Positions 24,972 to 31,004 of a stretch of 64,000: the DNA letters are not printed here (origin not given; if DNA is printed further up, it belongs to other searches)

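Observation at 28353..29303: Three perfect ~210-bp direct DNA repeats inside the giant gene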

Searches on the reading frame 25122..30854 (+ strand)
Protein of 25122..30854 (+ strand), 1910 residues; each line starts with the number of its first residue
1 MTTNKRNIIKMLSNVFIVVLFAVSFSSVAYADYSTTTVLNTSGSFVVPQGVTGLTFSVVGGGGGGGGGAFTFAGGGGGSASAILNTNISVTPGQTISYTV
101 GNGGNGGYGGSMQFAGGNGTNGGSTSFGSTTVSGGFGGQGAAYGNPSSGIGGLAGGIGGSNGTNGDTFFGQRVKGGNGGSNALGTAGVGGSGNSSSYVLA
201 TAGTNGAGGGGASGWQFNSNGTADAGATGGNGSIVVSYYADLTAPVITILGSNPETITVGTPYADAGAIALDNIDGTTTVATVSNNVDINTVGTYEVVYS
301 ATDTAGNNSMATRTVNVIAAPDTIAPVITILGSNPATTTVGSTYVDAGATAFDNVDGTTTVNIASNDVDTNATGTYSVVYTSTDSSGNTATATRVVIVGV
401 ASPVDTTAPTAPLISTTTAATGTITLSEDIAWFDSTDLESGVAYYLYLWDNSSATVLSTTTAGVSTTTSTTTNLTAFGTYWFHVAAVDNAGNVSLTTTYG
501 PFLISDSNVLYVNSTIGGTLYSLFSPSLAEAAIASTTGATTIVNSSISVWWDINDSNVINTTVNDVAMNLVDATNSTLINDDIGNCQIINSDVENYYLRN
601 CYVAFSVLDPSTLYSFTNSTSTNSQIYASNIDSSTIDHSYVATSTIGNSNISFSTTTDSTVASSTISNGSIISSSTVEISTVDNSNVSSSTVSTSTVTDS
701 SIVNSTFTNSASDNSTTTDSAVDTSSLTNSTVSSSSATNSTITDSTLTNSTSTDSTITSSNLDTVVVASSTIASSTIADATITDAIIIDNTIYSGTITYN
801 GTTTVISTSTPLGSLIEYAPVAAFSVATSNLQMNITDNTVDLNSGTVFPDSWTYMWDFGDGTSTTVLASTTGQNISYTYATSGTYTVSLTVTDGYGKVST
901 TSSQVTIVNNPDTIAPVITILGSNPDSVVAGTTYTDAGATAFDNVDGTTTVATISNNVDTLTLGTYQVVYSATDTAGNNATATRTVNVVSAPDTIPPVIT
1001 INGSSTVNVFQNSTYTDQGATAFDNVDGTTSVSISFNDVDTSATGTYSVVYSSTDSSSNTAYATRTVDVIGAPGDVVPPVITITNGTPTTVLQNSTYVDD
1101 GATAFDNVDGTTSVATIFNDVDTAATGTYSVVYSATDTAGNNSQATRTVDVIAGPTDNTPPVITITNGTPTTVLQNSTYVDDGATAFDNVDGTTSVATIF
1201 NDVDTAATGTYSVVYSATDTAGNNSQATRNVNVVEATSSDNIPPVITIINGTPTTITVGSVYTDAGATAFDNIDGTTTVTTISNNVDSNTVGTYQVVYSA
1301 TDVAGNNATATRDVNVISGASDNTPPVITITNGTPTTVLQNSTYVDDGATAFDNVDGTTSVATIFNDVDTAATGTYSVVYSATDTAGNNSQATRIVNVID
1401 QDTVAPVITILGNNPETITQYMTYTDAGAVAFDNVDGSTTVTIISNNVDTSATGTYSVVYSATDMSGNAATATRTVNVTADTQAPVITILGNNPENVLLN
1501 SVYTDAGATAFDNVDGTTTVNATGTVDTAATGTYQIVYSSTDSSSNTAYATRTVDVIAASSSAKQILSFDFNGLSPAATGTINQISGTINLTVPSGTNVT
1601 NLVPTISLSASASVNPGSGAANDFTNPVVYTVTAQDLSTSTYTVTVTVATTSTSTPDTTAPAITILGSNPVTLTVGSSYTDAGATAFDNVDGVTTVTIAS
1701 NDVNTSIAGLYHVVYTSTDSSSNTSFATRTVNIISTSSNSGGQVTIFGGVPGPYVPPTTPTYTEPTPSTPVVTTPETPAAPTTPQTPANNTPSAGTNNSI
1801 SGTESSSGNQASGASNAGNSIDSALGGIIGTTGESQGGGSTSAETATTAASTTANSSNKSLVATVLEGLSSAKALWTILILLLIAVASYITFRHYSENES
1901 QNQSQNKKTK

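Call 5: search_protein_families(library=pfam, proteins=[window:25122-30854:+], max_evalue=0.01)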
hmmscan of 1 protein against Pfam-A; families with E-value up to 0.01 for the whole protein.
window:25122-30854:+ (1910 aa): 9 families
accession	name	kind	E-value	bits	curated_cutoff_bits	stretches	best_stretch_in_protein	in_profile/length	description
PF16403.11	Bact_surface_Ig-like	-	2.9e-153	498.6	27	11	247-317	1-71/71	Bacterial surface protein, Ig-like domain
PF02494.22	HYR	-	3.3e-22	79.1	21.7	2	1240-1316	2-81/81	HYR domain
PF18911.6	PKD_4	-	1.4e-13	51.1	27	1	850-906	33-84/85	PKD domain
PF15418.12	DUF4625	-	5.6e-13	49.7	27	0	1205-1233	102-130/131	Domain of unknown function (DUF4625)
PF21722.4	Gly_rich_2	-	3.2e-10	40.8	24.3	1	42-239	3-226/226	Glycine-rich domain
PF00801.26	PKD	-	7.8e-10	39.1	23.5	1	849-902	27-76/80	PKD domain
PF04059.18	RRM_2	-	1.9e-08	34.8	25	0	270-325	5-60/97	RNA recognition motif 2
PF13750.12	Big_3_3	-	2.7e-08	34.1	27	0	1120-1171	8-56/157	Bacterial Ig-like domain (group 3)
PF18981.6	InlK_D3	-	2.4e-05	24.7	25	0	275-312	32-69/75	Internalin K domain (D3/D4)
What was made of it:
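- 25122..30854 (+): Gene for a 1910-aa repetitive surface protein. Pfam gives PF16403 Bact_surface_Ig-like with 11 stretches (E 2.9e-153), Gly_rich_2 and PKD (call 5).
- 25245..25838 (+): Glycine-rich domain (PF21722), the membrane-distal end of the mature protein. Call 5 (aa 42-239, E 3.2e-10).
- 27666..27839 (+): PKD domain. Call 5 (aa 849-906).
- On PF16403 Bact_surface_Ig-like (DUF5011) module: The best stretch covers profile positions 1-71 of 71 (call 5).
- Closest known: Periscope proteins. Different: The domain family is PF16403, not Rib, G5-E or SHIRT (call 5).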

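Call 6: search_protein_families(library=ncbifam, proteins=[window:25122-30854:+], max_evalue=0.01)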
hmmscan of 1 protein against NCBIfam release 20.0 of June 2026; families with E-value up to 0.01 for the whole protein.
window:25122-30854:+ (1910 aa): 2 families
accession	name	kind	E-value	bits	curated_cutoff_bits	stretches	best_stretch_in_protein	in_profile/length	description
NF047446.1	barrel_OmpL47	domain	1e-19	70.7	40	2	433-498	9-63/68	OmpL47-type beta-barrel domain-containing protein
TIGR02268.1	TIGR02268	paralog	0.00017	21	76.15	0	1135-1179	14-57/295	Myxococcus xanthus paralogous family TIGR02268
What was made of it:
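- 25122..30854 (+): NCBIfam gives an OmpL47-type barrel (call 6).
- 26418..26615 (+): OmpL47-type beta-barrel domain. Call 6 (NF047446, aa 433-498, E 1e-19).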

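Call 11: find_encoding_contigs(protein=window:25122-30854:+, flank=10000, max_places=10)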
Protein window:25122-30854:+ (1910 aa): no gene with exactly this product is on record in the collection.

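Call 14: find_related_loci(query=window:25122-30854:+, collection=genome_contigs, flank=10000)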
Query window:25122-30854:+ (1910 aa) in genome_contigs; peptide patterns used: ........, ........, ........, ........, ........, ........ (x = any residue, [..] = any of these).
104 stretches matched a pattern; 2 encode a relative of the query (tblastn E <= 1e-3); 2 distinct loci.
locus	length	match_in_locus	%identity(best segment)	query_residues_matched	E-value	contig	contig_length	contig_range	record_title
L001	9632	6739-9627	65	1-1748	0e+0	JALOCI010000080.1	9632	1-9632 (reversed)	MAG: Bacteroidales bacterium isolate SO_2017_LW4 bin 7 scaffold_13619_c1_LW137-91_2017, whole genome shotgun sequence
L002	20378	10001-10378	29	1309-1503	4e-5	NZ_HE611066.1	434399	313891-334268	Kurthia senegalensis strain JC8E, whole genome shotgun sequence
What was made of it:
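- Tried and rejected: The scan of GTDB species-representative genomes returned only one real relative, the sister species L001, plus a weak Kurthia hit (call 14).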
